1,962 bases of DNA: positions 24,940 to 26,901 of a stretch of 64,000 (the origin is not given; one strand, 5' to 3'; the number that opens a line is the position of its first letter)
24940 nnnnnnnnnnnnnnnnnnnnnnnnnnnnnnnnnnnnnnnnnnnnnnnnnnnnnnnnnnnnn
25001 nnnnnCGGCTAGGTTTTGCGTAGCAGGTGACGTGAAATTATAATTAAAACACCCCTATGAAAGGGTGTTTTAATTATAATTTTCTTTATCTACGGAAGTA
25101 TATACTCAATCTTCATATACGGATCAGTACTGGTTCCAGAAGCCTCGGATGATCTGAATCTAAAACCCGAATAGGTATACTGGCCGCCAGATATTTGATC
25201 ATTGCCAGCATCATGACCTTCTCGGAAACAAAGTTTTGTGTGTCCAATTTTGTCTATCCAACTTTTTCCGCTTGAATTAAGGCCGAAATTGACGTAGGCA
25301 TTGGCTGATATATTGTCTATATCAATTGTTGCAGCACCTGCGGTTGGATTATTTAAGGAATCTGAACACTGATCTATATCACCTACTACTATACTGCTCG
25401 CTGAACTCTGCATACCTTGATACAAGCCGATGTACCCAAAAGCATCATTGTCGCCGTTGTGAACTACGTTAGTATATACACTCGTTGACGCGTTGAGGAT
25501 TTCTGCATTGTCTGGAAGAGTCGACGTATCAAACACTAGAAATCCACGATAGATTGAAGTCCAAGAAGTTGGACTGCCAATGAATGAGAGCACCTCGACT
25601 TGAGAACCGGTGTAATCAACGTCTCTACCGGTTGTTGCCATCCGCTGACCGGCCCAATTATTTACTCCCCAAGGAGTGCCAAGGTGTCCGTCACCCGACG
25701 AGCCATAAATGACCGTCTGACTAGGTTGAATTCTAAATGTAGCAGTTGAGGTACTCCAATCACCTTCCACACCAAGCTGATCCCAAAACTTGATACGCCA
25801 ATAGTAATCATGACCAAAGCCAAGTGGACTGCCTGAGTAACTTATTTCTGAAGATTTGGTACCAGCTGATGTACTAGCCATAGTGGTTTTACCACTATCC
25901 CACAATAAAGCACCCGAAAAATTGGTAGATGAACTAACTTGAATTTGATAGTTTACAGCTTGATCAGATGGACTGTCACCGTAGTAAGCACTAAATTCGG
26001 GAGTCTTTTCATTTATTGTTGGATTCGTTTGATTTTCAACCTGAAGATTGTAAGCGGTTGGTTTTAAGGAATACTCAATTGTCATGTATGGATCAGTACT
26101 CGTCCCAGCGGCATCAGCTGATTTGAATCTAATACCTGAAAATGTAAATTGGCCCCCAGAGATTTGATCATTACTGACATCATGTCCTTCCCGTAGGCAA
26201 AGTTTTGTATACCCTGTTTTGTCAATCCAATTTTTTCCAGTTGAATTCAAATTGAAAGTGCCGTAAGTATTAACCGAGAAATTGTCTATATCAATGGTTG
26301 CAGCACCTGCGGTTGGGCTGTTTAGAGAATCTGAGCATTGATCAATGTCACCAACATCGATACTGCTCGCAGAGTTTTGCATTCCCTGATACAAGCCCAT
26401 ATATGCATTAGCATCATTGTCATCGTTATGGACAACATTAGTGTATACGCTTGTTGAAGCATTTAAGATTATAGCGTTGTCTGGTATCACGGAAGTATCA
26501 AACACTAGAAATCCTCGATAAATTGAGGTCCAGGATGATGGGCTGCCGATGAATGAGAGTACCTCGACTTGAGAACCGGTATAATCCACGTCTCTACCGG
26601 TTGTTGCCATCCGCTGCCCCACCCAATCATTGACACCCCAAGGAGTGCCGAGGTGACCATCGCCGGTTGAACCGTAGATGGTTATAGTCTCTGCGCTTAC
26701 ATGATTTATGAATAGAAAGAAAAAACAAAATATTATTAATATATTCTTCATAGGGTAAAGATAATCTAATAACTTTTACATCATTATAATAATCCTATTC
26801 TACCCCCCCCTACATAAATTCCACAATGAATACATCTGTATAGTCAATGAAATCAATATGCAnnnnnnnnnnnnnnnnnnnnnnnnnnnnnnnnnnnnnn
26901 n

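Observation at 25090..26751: Secreted 553-aa protein built from two tandem approximately 230-aa homologous domains, embedded in the glycan locus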

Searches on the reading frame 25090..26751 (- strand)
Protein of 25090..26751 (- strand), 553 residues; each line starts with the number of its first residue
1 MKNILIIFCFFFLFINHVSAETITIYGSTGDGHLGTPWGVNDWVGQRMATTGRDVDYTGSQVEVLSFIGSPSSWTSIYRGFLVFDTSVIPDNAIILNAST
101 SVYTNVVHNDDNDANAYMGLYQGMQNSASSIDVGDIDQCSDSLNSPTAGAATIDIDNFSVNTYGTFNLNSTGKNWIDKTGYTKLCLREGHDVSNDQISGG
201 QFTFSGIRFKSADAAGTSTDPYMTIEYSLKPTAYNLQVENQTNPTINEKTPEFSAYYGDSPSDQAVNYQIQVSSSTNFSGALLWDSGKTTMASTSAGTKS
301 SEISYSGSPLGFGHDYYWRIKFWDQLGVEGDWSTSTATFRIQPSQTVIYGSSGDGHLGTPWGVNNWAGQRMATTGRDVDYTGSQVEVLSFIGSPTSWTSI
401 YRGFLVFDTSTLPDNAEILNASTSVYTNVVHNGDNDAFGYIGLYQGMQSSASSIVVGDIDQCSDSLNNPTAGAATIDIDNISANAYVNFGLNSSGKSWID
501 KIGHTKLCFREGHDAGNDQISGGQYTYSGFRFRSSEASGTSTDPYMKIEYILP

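Call 5: search_protein_families(library=pfam, proteins=[window:25090-26751:-], max_evalue=1)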
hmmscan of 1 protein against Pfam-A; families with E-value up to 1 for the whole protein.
window:25090-26751:- (553 aa): 6 families
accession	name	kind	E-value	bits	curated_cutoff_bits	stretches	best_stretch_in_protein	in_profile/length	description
PF25788.1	Ig_Rha78A_N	-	2.1e-13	50.9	27.4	1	234-335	2-96/105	Rha78A-like, N-terminal immunoglobulin domain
PF00688.24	TGFb_propeptide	-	0.0015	18.7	25.8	0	81-127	111-159/242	TGF-beta propeptide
PF06422.18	PDR_CDR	-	0.017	15.4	20.5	0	503-536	12-45/92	CDR ABC transporter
PF08465.15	Herpes_TK_C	-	0.057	13.6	21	0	73-80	9-16/33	Thymidine kinase from Herpesvirus C-terminal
PF06174.16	DUF987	-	0.44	11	25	0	365-381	30-46/65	Protein of unknown function (DUF987)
PF15448.11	NTS_2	-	0.55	11.2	25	0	326-356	14-44/50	N-terminal segments of P. falciparum erythrocyte membrane protein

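Call 11: find_homologous_proteins(query=window:25090-26751:-)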
Query window:25090-26751:- (553 aa): 75 proteins with E <= 0.001 among 8000 candidates.
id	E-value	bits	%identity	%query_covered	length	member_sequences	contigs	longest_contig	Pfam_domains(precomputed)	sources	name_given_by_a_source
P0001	1.2e-118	415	36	41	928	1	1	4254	PF25788.3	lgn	-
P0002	3.0e-118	414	39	30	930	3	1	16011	PF25788.3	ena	-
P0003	5.0e-111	390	48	20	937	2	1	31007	PF21979.3,PF25788.3,PF18998.7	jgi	jgi:hypothetical protein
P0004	3.1e-105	371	50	19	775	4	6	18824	PF25788.3,PF18998.7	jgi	jgi:hypothetical protein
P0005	1.3e-96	343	43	51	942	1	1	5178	PF15607.12,PF25788.3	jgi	-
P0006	6.9e-84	301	54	20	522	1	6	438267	PF25788.3,PF18998.7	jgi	jgi:hypothetical protein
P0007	1.4e-83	300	56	19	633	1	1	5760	PF25788.3,PF18998.7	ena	-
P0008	2.8e-81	292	39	38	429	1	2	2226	PF00688.25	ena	-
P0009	2.2e-78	282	44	22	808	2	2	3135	PF25788.3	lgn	-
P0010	7.0e-78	281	49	20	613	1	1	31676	PF25788.3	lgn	-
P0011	4.2e-77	278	47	20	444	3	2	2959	PF25788.3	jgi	jgi:hypothetical protein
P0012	3.6e-76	275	35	44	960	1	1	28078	PF25788.3,PF10102.15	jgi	jgi:hypothetical protein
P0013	2.7e-74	269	42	26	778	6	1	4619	PF25788.3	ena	-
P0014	1.1e-72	264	41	28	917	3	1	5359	PF09479.17,PF25788.3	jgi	-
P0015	2.9e-72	262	39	30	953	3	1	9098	PF25788.3,PF10102.15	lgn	-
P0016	2.4e-71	259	35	33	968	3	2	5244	PF25788.3,PF10102.15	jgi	jgi:hypothetical protein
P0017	6.3e-68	248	46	21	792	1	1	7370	PF09479.17,PF25788.3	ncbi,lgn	-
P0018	2.1e-56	210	37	48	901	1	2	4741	PF25788.3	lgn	-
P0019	1.0e-55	208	38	24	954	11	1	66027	PF25788.3,PF10102.15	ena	-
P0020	2.7e-55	206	46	22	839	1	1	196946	PF25788.3,PF10102.15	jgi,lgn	-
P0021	7.9e-55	205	45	21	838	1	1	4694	PF25788.3,PF10102.15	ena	-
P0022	1.7e-54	204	45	19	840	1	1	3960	PF25788.3,PF10102.15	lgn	-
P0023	3.4e-53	199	44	19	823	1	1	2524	PF25788.3,PF10102.15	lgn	-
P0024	1.8e-51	194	49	22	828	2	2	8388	PF25788.3,PF10102.15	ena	-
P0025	8.1e-50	188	42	48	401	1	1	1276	PF05593.20,PF25788.3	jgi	-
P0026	1.8e-48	184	42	23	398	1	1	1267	PF25788.3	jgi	jgi:hypothetical protein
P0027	6.4e-47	179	39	25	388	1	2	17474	PF25788.3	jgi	jgi:hypothetical protein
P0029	3.9e-45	173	43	24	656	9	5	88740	PF13385.14,PF25788.3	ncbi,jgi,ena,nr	ncbi:MAG: LamG domain-containing protein [Candidatus Pacebacteria bacterium]|jgi:hypothetical protei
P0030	5.0e-45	172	43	33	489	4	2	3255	PF25788.3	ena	-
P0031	1.2e-44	171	47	16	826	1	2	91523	PF25788.3,PF10102.15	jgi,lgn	-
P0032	1.6e-44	171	44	24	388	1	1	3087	PF25788.3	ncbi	-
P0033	4.2e-43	166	36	58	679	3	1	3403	PF05593.20,PF25788.3,PF25023.2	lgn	-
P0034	1.6e-42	164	48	22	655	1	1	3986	PF25788.3,PF00041.28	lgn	-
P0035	6.1e-41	159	52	21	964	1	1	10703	PF25788.3,PF25023.2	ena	-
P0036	1.2e-40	158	51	19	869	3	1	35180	PF25788.3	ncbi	-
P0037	2.0e-40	157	41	39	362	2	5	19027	-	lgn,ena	-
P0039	1.6e-39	154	39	41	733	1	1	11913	-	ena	-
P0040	1.7e-39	154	40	41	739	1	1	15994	-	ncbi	-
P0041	1.2e-38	151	41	37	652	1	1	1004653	-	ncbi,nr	ncbi:hypothetical protein H6786_02700 [Candidatus Nomurabacteria bacterium]|nr:hypothetical protein 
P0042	1.4e-38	151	43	21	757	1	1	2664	PF25788.3,PF10102.15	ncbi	-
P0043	2.1e-38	150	37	44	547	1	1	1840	PF13529.14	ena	-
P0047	1.8e-37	147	37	44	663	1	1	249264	-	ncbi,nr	ncbi:hypothetical protein H6781_00185 [Candidatus Nomurabacteria bacterium]|nr:hypothetical protein 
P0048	2.3e-37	147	47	19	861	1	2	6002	PF25788.3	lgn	-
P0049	6.4e-37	146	39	50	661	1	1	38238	PF25788.3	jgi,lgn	jgi:hypothetical protein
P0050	1.4e-36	144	44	21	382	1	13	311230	PF25788.3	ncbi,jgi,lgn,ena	jgi:hypothetical protein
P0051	2.8e-36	143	41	22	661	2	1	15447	PF25788.3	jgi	-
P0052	5.8e-36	142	45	21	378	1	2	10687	PF25788.3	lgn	-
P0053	3.5e-34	137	51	19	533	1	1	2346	PF25788.3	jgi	-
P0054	7.2e-34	135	49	20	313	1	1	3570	PF25788.3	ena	-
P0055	2.3e-32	131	47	30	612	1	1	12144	PF01839.30,PF13517.13,PF25788.3,PF03534.19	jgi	jgi:FG-GAP-like repeat/Salmonella virulence plasmid 65kDa B protein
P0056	7.8e-32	129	44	20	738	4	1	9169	PF25788.3,PF10102.15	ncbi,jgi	-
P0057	1.9e-31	128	42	21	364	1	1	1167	PF25788.3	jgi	jgi:hypothetical protein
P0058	1.8e-27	114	42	39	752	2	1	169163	PF25788.3,PF25023.2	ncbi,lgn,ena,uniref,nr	ncbi:MAG: hypothetical protein COU90_00165 [Candidatus Ryanbacteria bacterium CG10_big_fil_rev_8_21_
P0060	1.2e-24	105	38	37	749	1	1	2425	-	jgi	jgi:hypothetical protein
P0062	4.3e-23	100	54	20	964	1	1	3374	PF05257.23,PF05593.20,PF25788.3,PF25023.2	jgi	jgi:RHS repeat-associated protein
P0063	4.6e-23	100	30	58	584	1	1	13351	PF25788.3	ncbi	-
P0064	9.3e-23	99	37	36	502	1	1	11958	-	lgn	-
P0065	1.8e-21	95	34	51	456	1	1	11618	PF25788.3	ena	-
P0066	2.5e-20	91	35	44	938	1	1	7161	-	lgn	-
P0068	3.9e-18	84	42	23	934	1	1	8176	PF25788.3,PF10102.15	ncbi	-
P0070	1.6e-15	75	43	23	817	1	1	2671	PF25788.3,PF10102.15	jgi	-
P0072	3.4e-14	71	41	13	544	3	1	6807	PF25788.3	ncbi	-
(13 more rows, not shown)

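Call 15: search_protein_families(library=ncbifam, proteins=[window:25090-26751:-], max_evalue=10)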
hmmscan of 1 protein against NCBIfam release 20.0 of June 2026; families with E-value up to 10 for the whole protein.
window:25090-26751:- (553 aa): 4 families
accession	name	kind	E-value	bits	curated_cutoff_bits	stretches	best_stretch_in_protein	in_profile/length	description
NF041572.1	rhamnosid_Flavobac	equivalog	7e-09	34.3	1800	1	235-336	28-128/946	alpha-L-rhamnosidase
NF033679.1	DNRLRE_dom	domain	2.6e-07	30.9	34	2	390-548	21-163/164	DNRLRE domain-containing protein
NF041573.1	rhamnosid_Stmyc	equivalog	2.1e-06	25.8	1720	1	250-336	23-105/1028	alpha-L-rhamnosidase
NF033772.1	pheromone_VP1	equivalog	0.16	12.2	85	1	345-376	28-59/65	peptide pheromone VP1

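Call 22: find_encoding_contigs(protein=window:25090-26751:-, flank=3000, max_places=3)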
Protein window:25090-26751:- (553 aa): 3 contigs read that carry it; 2 places shown.
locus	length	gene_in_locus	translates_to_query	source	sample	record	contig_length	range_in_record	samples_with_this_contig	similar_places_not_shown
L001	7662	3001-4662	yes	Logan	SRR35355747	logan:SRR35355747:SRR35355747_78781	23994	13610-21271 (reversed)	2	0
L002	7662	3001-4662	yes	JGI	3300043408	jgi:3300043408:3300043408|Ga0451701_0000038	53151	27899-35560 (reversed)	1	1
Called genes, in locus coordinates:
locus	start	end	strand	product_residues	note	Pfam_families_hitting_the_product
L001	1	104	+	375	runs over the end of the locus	PF13439:Glyco_transf_4, PF13579:Glyco_trans_4_4, PF00534:Glycos_transf_1, PF13692:Glyco_trans_1_4, PF13524:Glyco_trans_1_2 (weak)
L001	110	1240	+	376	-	PF13439:Glyco_transf_4, PF13579:Glyco_trans_4_4, PF20706:GT4-conflict (weak), PF00534:Glycos_transf_1, PF13692:Glyco_trans_1_4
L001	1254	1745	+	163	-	PF01936:NYN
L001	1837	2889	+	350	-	PF20706:GT4-conflict (weak), PF00534:Glycos_transf_1, PF13692:Glyco_trans_1_4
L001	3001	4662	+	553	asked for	PF25788:Ig_Rha78A_N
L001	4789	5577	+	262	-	PF13649:Methyltransf_25 (faint), PF05050:Methyltransf_21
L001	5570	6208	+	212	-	PF13489:Methyltransf_23 (weak), PF13847:Methyltransf_31 (faint), PF08241:Methyltransf_11, PF13649:Methyltransf_25 (faint)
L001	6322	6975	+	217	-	PF13489:Methyltransf_23, PF13847:Methyltransf_31 (faint), PF08241:Methyltransf_11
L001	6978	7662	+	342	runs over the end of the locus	PF03016:Exostosin_GT47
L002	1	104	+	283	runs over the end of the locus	PF13579:Glyco_trans_4_4 (faint), PF13439:Glyco_transf_4 (faint), PF00534:Glycos_transf_1, PF13692:Glyco_trans_1_4, PF13524:Glyco_trans_1_2 (weak)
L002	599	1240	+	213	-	PF20706:GT4-conflict (weak), PF00534:Glycos_transf_1, PF13692:Glyco_trans_1_4, PF13524:Glyco_trans_1_2 (faint)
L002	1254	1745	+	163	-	PF01936:NYN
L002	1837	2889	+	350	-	PF20706:GT4-conflict (weak), PF00534:Glycos_transf_1, PF13692:Glyco_trans_1_4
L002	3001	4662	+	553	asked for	PF25788:Ig_Rha78A_N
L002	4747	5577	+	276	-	PF13649:Methyltransf_25 (faint), PF05050:Methyltransf_21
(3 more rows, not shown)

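Call 29: find_encoding_contigs(protein=P0041, flank=8000, max_places=1)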
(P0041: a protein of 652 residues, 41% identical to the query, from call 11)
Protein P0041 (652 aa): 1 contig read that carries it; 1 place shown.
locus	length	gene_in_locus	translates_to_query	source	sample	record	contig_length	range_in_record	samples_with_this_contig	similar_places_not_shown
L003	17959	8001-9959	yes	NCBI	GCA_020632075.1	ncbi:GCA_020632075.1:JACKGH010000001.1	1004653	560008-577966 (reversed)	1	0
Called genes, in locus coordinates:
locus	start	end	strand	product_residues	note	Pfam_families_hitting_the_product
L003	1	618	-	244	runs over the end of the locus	PF00106:adh_short, PF08659:KR, PF13561:adh_short_C2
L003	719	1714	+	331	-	PF01370:Epimerase, PF04321:RmlD_sub_bind (weak), PF16363:GDP_Man_Dehyd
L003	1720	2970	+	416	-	PF08421:Methyltransf_13, PF13489:Methyltransf_23, PF08242:Methyltransf_12 (weak), PF08484:Methyltransf_14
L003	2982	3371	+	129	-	PF00190:Cupin_1, PF07883:Cupin_2 (weak)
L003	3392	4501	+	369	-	PF13439:Glyco_transf_4, PF13579:Glyco_trans_4_4 (weak), PF00534:Glycos_transf_1, PF13692:Glyco_trans_1_4, PF13524:Glyco_trans_1_2 (weak)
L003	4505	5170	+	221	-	PF13578:Methyltransf_24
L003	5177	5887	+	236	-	PF01467:CTP_transf_like, PF01050:MannoseP_isomer (weak)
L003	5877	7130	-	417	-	PF01943:Polysacc_synt, PF13440:Polysacc_synt_3 (weak)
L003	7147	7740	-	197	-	PF05050:Methyltransf_21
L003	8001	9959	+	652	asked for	-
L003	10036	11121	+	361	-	-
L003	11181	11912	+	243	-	PF13489:Methyltransf_23, PF05175:MTS (faint), PF08003:Methyltransf_9 (weak), PF08241:Methyltransf_11, PF08242:Methyltransf_12, PF13649:Methyltransf_25, PF13847:Methyltransf_31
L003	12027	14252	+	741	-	PF04932:Wzy_C, PF14559:TPR_19 (faint)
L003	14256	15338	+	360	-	PF01565:FAD_binding_4, PF02873:MurB_C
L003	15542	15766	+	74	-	-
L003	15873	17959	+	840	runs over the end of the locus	PF07517:SecA_DEAD, PF01043:SecA_PP_bind, PF21090:P-loop_SecA, PF07516:SecA_SW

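Call 30: find_encoding_contigs(protein=P0047, flank=8000, max_places=1)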
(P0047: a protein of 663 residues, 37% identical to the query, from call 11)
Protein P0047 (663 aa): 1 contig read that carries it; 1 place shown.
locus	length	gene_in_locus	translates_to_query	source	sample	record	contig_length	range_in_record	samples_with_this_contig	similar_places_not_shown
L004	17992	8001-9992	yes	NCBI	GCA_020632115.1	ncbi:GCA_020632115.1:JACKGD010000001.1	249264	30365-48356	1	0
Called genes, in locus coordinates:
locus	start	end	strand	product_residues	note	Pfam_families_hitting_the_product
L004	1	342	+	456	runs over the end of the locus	-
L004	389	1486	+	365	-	PF03102:NeuB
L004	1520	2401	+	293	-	-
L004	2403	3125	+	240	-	PF02348:CTP_transf_3, PF12804:NTP_transf_3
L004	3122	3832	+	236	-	PF00702:Hydrolase (weak)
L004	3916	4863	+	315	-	-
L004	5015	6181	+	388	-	PF24948:Citrate_synth_N, PF16114:Citrate_bind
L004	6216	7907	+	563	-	PF00549:Ligase_CoA, PF00285:Citrate_synt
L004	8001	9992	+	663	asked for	-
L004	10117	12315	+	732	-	PF04932:Wzy_C, PF23914:TPR_CcmH_CycH (faint), PF13424:TPR_12 (faint), PF13428:TPR_14 (faint), PF14559:TPR_19 (faint), PF00515:TPR_1 (faint), PF07719:TPR_2 (faint), PF13181:TPR_8 (faint)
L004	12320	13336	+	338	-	PF01565:FAD_binding_4, PF02873:MurB_C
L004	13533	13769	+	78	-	-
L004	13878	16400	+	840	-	PF07517:SecA_DEAD, PF01043:SecA_PP_bind, PF21090:P-loop_SecA, PF07516:SecA_SW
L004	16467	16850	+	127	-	PF04020:Phage_holin_4_2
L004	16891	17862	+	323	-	PF01018:GTP1_OBG, PF01926:MMR_HSR1, PF02421:FeoB_N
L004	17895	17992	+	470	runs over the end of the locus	PF02934:GatB_N, PF02637:GatB_Yqey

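Call 31: find_encoding_contigs(protein=P0037, flank=8000, max_places=1)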
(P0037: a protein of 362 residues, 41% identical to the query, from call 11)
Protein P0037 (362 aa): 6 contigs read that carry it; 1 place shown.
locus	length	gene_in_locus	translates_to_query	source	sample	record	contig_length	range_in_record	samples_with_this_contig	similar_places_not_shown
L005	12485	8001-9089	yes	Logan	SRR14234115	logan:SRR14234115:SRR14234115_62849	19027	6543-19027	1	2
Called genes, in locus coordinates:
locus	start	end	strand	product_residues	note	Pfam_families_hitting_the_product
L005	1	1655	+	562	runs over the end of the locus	PF00733:Asn_synthase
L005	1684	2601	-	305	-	PF00291:PALP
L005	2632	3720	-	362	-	-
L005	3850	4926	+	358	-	PF03016:Exostosin_GT47, PF24785:RXYLT1_C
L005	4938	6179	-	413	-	PF01943:Polysacc_synt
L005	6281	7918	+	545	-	PF14306:PUA_2, PF01747:ATP-sulfurylase, PF01583:APS_kinase, PF13671:AAA_33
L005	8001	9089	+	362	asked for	-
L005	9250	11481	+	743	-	PF04932:Wzy_C, PF07719:TPR_2 (faint), PF13428:TPR_14 (faint), PF13424:TPR_12 (faint), PF14559:TPR_19 (faint)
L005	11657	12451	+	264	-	PF01565:FAD_binding_4, PF02873:MurB_C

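Call 32: find_encoding_contigs(protein=P0040, flank=8000, max_places=1)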
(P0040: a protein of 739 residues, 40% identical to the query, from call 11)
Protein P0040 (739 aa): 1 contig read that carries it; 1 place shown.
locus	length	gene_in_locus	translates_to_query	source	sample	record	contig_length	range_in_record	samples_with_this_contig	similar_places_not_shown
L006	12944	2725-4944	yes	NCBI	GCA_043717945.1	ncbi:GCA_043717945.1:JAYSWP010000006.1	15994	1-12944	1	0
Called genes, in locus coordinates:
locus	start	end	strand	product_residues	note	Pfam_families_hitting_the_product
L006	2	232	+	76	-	?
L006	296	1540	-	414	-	PF01943:Polysacc_synt, PF13440:Polysacc_synt_3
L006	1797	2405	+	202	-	PF13580:SIS_2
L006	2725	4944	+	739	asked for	-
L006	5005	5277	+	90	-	PF19891:DUF6364 (weak)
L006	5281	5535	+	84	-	-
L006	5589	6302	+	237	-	PF01467:CTP_transf_like, PF01050:MannoseP_isomer (weak)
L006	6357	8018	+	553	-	PF14306:PUA_2, PF01747:ATP-sulfurylase, PF01583:APS_kinase, PF13671:AAA_33 (weak)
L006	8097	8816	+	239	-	PF13489:Methyltransf_23, PF08241:Methyltransf_11, PF08242:Methyltransf_12, PF13649:Methyltransf_25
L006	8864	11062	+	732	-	PF04932:Wzy_C, PF13432:TPR_16 (faint), PF14559:TPR_19 (faint)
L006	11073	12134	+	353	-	PF01565:FAD_binding_4, PF02873:MurB_C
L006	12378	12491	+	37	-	-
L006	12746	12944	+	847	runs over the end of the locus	PF07517:SecA_DEAD, PF01043:SecA_PP_bind, PF21090:P-loop_SecA, PF07516:SecA_SW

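Call 34: find_encoding_contigs(protein=P0049, flank=8000, max_places=1)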
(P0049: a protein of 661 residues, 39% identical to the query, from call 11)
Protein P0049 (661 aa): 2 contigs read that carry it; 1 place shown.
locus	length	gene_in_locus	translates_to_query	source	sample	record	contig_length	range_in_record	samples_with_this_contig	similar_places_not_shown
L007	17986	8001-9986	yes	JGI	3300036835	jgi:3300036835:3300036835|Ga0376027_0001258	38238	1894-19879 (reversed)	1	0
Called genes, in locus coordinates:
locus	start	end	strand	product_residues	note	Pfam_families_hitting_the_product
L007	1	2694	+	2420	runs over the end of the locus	PF03534:SpvB (weak), PF13517:FG-GAP_3 (weak), PF05593:RHS_repeat (weak), PF13385:Laminin_G_3, PF02210:Laminin_G_2 (faint), PF13385:Laminin_G_3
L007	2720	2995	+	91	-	-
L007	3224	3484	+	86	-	PF06877:RraB (weak)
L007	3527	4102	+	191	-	-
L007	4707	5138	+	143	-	-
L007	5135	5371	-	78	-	-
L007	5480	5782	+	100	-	-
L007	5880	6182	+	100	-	-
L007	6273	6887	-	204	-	PF13489:Methyltransf_23, PF08242:Methyltransf_12 (faint), PF13649:Methyltransf_25, PF08241:Methyltransf_11, PF13847:Methyltransf_31 (weak)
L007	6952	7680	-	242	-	-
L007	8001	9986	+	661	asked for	PF25788:Ig_Rha78A_N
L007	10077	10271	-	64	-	-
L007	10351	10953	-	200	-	-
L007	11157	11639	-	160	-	-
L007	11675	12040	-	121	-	PF13279:4HBT_2, PF03061:4HBT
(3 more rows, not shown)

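Call 35: find_encoding_contigs(protein=P0064, flank=8000, max_places=1)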
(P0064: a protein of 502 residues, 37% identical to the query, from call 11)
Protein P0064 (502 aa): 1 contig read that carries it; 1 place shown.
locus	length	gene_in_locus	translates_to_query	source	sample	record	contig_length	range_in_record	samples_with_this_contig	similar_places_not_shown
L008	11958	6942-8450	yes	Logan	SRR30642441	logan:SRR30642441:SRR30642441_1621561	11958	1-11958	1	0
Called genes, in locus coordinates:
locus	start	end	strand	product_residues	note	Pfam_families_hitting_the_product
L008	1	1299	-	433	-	?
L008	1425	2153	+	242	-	-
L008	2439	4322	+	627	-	PF01471:PG_binding_1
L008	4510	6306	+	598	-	PF16403:Bact_surface_Ig-like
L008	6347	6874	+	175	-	PF00188:CAP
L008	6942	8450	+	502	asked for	-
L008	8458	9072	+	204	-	PF13489:Methyltransf_23, PF08241:Methyltransf_11, PF08242:Methyltransf_12 (weak), PF13649:Methyltransf_25, PF13847:Methyltransf_31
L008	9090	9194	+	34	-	-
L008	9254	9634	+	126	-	-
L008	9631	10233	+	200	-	-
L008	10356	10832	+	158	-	-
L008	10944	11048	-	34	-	-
